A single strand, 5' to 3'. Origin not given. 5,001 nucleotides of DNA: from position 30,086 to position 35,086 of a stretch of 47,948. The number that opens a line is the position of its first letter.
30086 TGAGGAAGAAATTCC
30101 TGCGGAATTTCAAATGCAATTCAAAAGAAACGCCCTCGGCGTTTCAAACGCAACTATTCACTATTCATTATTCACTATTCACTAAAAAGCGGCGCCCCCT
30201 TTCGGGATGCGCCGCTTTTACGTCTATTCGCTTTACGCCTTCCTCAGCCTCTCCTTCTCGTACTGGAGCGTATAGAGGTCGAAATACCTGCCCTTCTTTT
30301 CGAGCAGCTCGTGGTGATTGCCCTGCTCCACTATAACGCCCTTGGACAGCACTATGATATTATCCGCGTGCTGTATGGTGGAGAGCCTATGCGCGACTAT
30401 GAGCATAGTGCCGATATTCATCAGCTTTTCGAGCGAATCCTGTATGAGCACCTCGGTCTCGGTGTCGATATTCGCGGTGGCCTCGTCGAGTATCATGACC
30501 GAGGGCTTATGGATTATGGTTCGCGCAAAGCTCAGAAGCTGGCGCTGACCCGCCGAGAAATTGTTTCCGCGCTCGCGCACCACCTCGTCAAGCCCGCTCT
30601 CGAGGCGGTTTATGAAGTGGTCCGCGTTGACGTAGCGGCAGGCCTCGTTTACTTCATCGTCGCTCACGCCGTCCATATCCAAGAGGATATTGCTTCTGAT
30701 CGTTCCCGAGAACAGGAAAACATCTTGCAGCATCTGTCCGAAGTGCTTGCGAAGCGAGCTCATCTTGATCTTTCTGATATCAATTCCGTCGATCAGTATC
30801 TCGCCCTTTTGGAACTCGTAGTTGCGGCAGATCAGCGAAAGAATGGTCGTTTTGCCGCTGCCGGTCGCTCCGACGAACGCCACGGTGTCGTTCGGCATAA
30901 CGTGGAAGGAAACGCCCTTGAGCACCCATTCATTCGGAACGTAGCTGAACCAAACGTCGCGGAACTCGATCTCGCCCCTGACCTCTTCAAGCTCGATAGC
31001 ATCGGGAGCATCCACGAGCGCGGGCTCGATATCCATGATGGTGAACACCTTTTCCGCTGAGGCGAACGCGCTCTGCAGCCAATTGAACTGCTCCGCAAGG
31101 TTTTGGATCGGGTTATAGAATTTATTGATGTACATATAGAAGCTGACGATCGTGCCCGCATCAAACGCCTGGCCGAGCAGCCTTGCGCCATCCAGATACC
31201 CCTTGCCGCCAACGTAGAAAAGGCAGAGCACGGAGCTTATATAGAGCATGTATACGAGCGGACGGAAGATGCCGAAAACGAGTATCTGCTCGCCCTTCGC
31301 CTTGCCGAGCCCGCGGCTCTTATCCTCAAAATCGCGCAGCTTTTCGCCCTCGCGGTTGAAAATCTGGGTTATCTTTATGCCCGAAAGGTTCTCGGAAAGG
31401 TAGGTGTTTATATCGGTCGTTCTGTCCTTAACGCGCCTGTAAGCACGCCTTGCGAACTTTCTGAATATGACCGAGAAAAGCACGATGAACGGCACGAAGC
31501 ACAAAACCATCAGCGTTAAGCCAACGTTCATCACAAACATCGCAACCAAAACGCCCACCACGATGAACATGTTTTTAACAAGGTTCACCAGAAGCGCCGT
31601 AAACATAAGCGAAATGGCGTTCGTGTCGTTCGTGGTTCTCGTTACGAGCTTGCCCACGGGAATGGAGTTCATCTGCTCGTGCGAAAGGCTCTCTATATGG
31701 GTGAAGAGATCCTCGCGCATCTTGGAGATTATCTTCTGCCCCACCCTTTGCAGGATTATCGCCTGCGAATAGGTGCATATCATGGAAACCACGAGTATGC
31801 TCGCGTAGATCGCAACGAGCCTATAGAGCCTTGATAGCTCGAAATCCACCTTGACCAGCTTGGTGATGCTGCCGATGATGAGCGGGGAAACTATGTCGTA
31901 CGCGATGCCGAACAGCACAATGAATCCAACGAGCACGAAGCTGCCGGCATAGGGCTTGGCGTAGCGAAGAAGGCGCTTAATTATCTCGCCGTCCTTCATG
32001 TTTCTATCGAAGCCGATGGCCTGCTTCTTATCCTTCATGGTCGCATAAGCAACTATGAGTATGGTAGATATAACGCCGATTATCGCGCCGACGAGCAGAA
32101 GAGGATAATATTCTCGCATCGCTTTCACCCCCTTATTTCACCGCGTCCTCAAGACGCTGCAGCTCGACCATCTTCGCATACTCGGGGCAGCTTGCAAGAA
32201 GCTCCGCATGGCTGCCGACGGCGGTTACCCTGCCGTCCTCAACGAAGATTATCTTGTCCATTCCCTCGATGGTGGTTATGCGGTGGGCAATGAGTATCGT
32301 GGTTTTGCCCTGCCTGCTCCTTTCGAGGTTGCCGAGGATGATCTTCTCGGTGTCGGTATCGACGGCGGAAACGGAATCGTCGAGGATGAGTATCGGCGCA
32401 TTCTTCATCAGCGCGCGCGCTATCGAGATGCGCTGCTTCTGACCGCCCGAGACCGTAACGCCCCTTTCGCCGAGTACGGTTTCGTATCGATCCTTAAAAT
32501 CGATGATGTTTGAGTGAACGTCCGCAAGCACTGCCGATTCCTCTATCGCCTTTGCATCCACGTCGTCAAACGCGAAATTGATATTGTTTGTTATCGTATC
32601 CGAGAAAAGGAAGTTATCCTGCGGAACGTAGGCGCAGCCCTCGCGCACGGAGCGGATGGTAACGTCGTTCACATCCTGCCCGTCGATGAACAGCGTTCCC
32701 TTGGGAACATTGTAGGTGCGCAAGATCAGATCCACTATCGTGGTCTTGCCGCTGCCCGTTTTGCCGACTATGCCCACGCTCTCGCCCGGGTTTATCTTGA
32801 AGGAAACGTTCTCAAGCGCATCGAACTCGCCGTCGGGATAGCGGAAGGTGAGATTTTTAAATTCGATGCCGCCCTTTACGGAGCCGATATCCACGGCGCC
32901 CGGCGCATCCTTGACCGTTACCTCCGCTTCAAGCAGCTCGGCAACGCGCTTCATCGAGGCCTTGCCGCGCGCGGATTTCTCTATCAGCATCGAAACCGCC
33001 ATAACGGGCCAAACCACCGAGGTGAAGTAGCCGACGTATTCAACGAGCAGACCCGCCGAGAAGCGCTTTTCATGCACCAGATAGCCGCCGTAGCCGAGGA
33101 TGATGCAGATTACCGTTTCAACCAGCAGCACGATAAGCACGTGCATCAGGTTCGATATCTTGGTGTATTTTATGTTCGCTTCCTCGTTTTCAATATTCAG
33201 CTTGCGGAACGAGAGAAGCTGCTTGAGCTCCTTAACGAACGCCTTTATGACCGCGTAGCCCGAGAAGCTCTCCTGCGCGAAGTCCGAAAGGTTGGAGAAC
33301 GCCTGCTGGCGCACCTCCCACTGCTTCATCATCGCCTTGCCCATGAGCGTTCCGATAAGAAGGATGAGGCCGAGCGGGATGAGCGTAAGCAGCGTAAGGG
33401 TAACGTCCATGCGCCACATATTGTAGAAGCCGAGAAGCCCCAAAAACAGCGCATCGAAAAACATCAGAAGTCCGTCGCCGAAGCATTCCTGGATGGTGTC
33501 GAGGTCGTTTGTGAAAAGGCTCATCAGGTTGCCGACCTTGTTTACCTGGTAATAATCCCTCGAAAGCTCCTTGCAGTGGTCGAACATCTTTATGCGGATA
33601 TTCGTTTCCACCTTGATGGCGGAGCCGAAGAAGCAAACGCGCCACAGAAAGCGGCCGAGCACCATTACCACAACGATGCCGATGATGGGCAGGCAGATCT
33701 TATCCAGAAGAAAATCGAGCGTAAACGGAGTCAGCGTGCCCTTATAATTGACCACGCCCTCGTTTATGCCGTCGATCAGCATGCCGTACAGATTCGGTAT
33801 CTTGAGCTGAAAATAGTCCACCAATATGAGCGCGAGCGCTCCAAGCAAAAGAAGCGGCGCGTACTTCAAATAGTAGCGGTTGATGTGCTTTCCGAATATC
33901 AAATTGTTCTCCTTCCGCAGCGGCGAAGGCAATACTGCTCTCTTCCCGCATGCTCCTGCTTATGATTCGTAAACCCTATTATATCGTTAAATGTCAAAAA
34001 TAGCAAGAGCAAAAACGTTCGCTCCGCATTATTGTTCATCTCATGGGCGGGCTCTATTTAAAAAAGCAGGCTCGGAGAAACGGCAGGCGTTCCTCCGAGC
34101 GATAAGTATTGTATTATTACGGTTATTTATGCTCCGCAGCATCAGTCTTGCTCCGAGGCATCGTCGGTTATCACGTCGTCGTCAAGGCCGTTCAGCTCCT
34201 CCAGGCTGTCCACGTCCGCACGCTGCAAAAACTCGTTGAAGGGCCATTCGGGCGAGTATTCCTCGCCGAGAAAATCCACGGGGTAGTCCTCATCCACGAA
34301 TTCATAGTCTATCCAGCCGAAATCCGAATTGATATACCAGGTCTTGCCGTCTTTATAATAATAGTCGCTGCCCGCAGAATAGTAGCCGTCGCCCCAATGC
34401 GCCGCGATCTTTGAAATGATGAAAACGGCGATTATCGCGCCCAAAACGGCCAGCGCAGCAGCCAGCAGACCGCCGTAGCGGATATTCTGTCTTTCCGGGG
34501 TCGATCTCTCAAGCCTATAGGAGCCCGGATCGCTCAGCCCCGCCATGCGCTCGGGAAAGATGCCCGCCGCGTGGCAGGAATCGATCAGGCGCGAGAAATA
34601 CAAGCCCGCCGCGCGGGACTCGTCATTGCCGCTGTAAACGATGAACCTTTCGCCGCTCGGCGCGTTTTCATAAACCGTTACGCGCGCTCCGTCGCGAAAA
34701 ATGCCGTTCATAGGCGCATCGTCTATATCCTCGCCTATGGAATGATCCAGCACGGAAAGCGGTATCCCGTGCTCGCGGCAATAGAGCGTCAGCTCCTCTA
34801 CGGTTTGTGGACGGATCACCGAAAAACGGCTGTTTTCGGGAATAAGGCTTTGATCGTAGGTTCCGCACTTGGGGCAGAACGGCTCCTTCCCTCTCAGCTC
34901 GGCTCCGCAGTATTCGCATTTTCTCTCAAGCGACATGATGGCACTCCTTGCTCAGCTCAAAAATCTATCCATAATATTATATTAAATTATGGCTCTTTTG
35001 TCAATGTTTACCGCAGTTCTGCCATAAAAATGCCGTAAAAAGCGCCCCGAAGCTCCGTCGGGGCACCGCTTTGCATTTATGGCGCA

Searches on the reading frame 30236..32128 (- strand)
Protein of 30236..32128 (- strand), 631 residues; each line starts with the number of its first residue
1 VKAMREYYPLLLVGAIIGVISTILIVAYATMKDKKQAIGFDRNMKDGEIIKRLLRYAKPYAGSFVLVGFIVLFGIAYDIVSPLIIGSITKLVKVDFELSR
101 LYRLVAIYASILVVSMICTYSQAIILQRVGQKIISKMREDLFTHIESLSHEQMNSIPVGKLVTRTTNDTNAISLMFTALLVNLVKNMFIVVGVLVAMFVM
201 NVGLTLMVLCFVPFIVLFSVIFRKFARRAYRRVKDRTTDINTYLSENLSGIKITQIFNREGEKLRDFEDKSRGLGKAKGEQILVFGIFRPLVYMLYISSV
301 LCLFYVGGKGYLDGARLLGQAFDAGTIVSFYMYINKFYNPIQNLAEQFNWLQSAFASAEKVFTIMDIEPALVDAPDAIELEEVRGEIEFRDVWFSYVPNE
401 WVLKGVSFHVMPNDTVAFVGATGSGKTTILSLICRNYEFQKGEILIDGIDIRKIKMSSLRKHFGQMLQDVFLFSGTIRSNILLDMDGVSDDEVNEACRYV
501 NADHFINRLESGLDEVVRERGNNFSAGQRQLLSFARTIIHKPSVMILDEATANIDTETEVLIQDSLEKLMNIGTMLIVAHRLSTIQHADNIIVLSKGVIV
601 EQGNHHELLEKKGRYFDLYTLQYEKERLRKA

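Call 49: search_protein_families(library=pfam, proteins=[window:30236-32128:-], max_evalue=0.0001)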
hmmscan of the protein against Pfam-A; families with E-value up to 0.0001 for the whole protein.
window:30236-32128:- (631 aa): 2 families
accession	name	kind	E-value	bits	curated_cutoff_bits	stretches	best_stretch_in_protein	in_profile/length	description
PF00664.28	ABC_membrane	-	1e-37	130.8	28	1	65-333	2-266/274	ABC transporter transmembrane region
PF00005.33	ABC_tran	-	3.3e-29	102.7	25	1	403-552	1-137/137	ABC transporter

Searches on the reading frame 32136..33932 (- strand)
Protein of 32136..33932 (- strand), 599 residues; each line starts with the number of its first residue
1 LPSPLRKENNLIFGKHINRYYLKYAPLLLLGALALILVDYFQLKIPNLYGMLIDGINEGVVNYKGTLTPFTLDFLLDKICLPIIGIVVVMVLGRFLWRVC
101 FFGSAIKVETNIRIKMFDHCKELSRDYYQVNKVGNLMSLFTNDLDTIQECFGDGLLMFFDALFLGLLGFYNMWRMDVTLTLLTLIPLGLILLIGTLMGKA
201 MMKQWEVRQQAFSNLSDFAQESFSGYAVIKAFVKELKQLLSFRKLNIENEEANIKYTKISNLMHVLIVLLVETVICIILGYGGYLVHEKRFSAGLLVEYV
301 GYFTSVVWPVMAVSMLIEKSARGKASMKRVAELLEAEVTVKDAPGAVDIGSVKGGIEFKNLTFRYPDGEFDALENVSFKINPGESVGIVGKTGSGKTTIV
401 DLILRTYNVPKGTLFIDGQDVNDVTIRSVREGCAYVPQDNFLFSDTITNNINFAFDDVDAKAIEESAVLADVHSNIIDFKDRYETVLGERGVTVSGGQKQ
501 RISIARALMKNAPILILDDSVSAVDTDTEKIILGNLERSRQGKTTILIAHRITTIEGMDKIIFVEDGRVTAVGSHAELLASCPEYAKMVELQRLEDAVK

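Call 49: search_protein_families(library=pfam, proteins=[window:32136-33932:-], max_evalue=0.0001)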
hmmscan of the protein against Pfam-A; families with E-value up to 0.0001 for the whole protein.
window:32136-33932:- (599 aa): 4 families
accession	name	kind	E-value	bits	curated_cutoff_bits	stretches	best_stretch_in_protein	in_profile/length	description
PF00664.28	ABC_membrane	-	7.8e-36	124.6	28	1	28-310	1-274/274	ABC transporter transmembrane region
PF00005.33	ABC_tran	-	5.8e-31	108.3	25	1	373-520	1-135/137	ABC transporter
PF02463.25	SMC_N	-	1.7e-06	28.1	40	0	386-564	27-211/220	RecF/RecN/SMC N terminal domain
PF01935.23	DUF87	-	5.6e-05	23.8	23.2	0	384-412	24-53/220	Helicase HerA, central domain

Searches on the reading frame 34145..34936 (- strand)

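Call 47: search_protein_families(library=pfam, proteins=[window:34145-34936:-], max_evalue=0.01)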
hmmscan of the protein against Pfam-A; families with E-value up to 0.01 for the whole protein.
window:34145-34936:- (264 aa): 3 families
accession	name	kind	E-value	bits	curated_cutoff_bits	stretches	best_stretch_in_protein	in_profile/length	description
PF13240.11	Zn_Ribbon_1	-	6e-05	23.1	25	1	6-26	1-21/23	zinc-ribbon domain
PF13248.11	Zn_ribbon_3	-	0.002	17.9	27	1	4-26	2-24/26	zinc-ribbon domain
PF12773.13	DZR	-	0.0052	17.4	27.3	1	3-25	22-45/45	Double zinc ribbon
